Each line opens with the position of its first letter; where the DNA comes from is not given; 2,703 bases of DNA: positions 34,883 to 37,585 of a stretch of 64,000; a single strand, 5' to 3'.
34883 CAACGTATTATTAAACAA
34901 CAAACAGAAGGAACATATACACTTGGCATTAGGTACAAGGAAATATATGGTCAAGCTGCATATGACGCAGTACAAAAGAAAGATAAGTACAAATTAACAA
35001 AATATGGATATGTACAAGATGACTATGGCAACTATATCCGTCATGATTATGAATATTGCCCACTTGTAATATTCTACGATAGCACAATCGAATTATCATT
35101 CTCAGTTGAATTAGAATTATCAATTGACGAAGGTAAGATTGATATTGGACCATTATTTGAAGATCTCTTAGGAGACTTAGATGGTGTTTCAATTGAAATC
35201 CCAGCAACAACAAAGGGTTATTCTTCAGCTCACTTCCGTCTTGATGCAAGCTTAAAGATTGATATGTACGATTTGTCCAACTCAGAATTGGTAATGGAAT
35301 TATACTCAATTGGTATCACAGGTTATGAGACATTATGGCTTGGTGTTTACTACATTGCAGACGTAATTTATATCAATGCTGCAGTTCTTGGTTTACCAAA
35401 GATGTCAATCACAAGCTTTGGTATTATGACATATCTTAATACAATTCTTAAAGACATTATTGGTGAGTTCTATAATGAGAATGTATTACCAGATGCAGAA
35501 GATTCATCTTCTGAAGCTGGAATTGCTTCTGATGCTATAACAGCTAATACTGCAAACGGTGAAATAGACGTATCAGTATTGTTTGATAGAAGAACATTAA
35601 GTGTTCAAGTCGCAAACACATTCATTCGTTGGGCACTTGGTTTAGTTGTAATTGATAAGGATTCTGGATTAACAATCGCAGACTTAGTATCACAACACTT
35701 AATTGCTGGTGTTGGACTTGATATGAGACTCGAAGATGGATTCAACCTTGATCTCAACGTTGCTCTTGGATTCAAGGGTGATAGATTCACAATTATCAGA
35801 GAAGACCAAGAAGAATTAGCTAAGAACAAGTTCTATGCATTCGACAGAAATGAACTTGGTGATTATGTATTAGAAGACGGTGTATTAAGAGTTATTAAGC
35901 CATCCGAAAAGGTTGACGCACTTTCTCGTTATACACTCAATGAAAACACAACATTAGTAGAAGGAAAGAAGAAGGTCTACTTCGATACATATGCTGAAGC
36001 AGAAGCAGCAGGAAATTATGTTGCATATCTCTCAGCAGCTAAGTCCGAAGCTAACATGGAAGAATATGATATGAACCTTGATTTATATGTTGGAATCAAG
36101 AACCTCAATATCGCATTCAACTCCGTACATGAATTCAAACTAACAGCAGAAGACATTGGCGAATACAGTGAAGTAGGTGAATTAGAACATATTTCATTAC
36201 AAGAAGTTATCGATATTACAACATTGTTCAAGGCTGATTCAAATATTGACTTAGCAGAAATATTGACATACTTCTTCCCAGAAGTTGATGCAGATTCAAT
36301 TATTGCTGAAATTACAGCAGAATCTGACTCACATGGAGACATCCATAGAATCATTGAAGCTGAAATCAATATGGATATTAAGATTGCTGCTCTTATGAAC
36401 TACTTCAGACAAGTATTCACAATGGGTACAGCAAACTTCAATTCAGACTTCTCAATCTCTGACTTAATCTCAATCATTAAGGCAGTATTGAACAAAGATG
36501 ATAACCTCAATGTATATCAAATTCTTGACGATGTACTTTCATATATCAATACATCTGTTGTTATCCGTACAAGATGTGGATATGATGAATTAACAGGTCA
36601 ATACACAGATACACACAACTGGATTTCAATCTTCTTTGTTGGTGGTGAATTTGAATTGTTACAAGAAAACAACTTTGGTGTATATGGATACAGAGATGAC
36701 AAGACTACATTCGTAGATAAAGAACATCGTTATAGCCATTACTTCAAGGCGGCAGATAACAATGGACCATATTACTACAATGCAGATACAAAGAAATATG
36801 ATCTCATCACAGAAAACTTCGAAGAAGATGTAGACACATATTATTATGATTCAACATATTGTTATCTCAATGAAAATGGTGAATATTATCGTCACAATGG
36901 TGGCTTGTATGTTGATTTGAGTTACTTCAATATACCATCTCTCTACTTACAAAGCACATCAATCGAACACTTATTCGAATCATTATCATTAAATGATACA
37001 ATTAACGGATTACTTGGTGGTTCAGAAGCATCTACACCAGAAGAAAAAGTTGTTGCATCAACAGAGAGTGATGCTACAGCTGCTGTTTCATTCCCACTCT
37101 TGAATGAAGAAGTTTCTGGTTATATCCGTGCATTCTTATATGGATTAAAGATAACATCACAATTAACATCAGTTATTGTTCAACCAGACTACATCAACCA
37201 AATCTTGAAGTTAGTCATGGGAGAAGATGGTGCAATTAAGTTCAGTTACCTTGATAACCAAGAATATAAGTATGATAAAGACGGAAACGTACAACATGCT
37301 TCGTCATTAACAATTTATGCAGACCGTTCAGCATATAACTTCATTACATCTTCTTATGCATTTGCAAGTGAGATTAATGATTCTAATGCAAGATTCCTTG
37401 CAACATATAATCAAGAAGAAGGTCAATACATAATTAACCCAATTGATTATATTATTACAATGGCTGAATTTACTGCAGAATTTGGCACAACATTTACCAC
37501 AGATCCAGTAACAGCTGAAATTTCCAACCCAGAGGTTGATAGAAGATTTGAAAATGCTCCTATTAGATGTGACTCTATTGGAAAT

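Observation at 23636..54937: Single 31.3-kb ORF encoding a 10,433-aa predicted lipoprotein of no family I can recognise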

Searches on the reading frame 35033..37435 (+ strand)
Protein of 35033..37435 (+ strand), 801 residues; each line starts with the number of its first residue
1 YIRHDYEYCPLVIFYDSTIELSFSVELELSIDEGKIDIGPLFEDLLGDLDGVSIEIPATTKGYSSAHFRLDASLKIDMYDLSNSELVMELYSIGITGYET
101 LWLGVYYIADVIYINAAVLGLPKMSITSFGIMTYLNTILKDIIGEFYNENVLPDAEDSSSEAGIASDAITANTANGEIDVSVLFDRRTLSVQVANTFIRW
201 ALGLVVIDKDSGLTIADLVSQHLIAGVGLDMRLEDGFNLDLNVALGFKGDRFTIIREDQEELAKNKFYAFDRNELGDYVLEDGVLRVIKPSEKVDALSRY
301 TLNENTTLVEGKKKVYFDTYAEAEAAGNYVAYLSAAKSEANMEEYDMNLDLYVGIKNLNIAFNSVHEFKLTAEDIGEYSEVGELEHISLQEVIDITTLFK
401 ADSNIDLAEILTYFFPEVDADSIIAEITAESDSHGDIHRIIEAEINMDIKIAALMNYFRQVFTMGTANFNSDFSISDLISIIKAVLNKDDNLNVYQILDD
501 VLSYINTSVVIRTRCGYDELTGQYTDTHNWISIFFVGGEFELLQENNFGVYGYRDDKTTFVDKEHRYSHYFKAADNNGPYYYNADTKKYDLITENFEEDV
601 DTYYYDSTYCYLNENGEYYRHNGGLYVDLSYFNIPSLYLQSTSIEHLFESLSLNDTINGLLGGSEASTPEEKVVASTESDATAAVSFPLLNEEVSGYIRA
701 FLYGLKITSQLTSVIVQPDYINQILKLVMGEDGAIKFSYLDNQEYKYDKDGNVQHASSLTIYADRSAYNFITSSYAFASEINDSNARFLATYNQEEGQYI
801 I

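Call 46: predict_structure(alignment_id=A2)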
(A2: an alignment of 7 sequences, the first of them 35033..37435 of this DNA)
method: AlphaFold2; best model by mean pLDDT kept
length: 801 residues; sequences in the alignment: 7
mean_pLDDT: 43.6   pTM: 0.32
mean pLDDT of the five models: 43.6, 42.3, 42.2, 38.4, 38.0
residues with pLDDT >= 90: 0; 70-90: 6; 50-70: 230; < 50: 565
segments of 3 or more residues with pLDDT < 50: 1-17, 28-66, 117-191, 195-197, 200-262, 264-277, 288-355, 358-395, 411-417, 431-436, 445-447, 463-494, 547-558, 611-616, 643-801
pLDDT, mean of each block of 10 residues (from residue 1): 27 43 51 41 34 36 47 55 54 56 54 49 41 39 35 28 28 37 40 50 42 42 44 40 35 45 46 43 49 37 41 39 38 39 38 45 35 33 41 47 53 46 52 51 52 55 45 43 47 51 55 57 57 54 53 44 54 66 67 60 60 49 54 52 46 37 28 28 30 36 30 31 38 31 35 30 31 41 39 35 31
secondary structure, 60 per line:
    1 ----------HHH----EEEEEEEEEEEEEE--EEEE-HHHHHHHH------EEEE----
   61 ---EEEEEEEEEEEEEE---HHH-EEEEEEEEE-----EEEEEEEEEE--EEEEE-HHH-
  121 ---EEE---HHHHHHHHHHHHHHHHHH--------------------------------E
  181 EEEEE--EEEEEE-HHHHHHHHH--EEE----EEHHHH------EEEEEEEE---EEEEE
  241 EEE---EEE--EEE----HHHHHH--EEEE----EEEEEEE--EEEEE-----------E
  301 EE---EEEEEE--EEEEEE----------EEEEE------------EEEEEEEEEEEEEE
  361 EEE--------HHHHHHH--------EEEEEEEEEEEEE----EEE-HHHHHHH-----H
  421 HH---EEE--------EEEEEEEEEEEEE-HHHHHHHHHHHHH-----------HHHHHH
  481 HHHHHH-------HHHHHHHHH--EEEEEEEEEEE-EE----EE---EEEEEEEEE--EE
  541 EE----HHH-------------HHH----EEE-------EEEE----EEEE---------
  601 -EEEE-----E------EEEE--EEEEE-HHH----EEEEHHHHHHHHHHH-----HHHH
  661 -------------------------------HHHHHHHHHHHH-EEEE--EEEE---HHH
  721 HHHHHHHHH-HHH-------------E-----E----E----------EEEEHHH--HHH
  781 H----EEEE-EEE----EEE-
elements in order (helices of 4 or more, strands of 3 or more residues): E18-31 E34-37 H39-46 E53-56 E64-77 E85-93 E99-108 E111-115 E124-126 H130-147 E180-185 E188-193 H195-203 E206-208 H215-218 E225-232 E236-243 E247-249 E252-254 H259-264 E267-270 E275-281 E284-288 E300-302 E306-311 E314-319 E330-334 E347-363 H372-378 E387-399 E404-406 H408-414 E426-428 E437-449 H451-463 H475-486 H494-502 E505-515 E528-536 E539-542 E570-572 E580-583 E588-591 E602-605 E618-621 E624-628 E637-640 H641-651 H657-660 H692-703 E705-708 E711-714 H718-729 E769-772 H778-781 E786-789 E791-793 E798-800
